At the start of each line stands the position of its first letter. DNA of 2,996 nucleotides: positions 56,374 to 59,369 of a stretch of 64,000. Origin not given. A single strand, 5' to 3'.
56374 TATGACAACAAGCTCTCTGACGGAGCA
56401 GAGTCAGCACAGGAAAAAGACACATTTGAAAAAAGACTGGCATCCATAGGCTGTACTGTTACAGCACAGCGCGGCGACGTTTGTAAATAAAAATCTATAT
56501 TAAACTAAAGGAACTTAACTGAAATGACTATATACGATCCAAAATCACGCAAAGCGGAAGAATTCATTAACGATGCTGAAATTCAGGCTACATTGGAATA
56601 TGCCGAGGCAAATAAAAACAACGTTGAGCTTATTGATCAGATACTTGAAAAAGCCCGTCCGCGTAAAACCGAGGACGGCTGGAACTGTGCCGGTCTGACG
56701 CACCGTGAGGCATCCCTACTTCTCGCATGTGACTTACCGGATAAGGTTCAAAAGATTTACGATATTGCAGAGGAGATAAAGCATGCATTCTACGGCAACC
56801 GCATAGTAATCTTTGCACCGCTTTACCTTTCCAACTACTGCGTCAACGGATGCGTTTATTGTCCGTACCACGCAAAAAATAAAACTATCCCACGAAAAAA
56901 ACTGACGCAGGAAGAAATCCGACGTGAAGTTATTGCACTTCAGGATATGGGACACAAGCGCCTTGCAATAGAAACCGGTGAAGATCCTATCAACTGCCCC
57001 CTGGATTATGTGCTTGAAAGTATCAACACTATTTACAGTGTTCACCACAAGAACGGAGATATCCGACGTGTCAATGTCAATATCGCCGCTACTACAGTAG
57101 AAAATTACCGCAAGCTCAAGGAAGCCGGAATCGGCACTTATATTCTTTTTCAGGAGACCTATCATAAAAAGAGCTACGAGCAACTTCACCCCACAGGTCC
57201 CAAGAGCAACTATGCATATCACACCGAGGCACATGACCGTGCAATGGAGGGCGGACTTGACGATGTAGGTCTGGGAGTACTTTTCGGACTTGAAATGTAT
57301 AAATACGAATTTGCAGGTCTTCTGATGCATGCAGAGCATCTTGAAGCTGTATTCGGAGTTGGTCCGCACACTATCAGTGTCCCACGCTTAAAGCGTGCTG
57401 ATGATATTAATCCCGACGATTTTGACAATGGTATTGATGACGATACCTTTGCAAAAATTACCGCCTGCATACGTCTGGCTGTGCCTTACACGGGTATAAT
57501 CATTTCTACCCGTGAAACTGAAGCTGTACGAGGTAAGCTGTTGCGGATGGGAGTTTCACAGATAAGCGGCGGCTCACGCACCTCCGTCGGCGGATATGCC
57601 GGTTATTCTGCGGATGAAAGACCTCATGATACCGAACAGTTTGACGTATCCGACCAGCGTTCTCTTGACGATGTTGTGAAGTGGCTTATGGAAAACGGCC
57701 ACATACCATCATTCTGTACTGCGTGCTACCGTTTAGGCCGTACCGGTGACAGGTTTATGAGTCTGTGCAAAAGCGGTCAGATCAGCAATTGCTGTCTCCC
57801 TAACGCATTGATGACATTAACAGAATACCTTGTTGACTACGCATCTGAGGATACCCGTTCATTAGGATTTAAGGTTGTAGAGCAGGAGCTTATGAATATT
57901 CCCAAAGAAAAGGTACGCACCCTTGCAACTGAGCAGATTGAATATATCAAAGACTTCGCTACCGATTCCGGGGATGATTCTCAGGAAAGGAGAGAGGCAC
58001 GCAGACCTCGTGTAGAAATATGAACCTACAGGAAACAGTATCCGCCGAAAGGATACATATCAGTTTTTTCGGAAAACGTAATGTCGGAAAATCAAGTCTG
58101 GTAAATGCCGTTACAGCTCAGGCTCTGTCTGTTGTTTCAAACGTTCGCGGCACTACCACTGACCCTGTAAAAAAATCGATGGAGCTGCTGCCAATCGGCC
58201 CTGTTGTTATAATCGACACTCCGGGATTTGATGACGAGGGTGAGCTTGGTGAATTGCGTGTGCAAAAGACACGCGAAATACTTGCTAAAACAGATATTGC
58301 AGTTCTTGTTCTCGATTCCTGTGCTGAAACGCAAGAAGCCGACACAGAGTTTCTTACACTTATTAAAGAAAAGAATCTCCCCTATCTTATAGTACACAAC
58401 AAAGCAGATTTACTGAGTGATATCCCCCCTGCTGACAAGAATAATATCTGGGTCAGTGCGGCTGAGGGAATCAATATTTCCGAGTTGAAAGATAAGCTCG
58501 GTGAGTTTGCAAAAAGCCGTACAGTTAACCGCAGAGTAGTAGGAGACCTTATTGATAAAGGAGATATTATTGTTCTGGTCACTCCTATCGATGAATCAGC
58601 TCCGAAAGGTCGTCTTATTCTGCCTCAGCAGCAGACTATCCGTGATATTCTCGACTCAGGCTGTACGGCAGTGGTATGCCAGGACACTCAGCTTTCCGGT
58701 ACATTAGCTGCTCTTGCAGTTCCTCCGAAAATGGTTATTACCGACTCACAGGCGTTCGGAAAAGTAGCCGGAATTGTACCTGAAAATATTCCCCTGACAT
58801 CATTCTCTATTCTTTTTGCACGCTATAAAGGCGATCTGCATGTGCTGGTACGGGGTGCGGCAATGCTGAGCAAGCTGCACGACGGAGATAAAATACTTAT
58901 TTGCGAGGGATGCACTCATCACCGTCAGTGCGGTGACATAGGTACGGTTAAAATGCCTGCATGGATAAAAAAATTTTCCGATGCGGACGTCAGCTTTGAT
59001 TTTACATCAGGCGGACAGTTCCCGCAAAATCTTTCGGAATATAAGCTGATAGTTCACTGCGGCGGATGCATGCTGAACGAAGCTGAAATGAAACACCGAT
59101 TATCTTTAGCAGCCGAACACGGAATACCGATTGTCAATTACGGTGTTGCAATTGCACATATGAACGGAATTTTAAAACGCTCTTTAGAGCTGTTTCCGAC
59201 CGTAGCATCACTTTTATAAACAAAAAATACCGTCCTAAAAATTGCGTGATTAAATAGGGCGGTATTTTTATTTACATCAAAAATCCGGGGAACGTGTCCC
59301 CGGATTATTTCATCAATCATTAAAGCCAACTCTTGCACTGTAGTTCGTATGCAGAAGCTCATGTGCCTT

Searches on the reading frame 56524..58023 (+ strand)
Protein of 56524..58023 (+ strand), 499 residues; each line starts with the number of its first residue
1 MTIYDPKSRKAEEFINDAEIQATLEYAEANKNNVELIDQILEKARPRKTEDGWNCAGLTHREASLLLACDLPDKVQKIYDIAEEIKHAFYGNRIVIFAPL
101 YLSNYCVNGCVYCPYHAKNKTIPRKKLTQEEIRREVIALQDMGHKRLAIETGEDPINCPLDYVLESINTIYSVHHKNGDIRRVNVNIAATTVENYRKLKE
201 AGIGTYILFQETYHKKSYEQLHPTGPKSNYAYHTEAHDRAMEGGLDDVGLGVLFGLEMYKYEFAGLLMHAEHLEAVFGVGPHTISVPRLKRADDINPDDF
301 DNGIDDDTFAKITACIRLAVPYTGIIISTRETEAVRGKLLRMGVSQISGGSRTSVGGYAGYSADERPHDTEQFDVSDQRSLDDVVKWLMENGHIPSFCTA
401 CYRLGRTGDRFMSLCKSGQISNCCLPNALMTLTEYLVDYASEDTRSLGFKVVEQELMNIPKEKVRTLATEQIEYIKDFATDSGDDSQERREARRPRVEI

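Call 76: search_protein_families(library=pfam, proteins=[window:56524-58023:+], max_evalue=0.00001)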
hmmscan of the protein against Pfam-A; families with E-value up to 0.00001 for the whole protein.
window:56524-58023:+ (499 aa): 2 families
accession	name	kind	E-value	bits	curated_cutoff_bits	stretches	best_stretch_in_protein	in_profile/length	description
PF06968.18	BATS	-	3.1e-16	59.8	22.2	1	285-392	1-86/88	Biotin and Thiamin Synthesis associated domain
PF04055.27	Radical_SAM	-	1.8e-14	54.7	29.5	1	102-253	3-148/166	Radical SAM superfamily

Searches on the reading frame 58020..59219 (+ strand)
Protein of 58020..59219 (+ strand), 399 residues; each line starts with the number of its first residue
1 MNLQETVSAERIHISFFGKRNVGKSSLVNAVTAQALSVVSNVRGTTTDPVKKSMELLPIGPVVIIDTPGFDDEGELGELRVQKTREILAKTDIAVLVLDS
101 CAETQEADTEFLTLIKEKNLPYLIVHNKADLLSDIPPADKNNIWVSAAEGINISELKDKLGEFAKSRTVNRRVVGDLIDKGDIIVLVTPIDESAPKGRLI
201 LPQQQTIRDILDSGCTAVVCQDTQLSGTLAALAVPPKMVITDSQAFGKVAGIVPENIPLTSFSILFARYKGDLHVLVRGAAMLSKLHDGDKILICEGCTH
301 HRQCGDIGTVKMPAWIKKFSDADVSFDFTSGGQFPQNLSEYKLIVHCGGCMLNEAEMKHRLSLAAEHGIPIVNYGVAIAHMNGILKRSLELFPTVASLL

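Call 76: search_protein_families(library=pfam, proteins=[window:58020-59219:+], max_evalue=0.00001)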
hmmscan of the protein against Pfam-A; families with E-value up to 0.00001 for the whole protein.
window:58020-59219:+ (399 aa): 7 families
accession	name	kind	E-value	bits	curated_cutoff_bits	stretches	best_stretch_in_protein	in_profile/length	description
PF18133.7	HydF_tetramer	-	1.5e-47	160.7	22.6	1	276-390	3-117/118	Hydrogen maturase F tetramerization domain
PF18128.7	HydF_dimer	-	1.8e-41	140.7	23.4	1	174-271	2-99/99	Hydrogen maturase F dimerization domain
PF01926.29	MMR_HSR1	-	1.3e-20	74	21.9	1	14-128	2-113/113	50S ribosome-binding GTPase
PF00350.29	Dynamin_N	-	1.7e-08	35.1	27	0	61-128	102-167/168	Dynamin family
PF03193.22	RsgA_GTPase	-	2.1e-08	34.6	30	0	14-71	109-169/174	RsgA GTPase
PF02421.24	FeoB_N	-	1.5e-07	31.5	27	1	13-132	2-118/156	Ferrous iron transport protein B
PF00009.33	GTP_EFTU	-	4.9e-06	26.7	26.5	0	62-133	71-135/188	Elongation factor Tu GTP binding domain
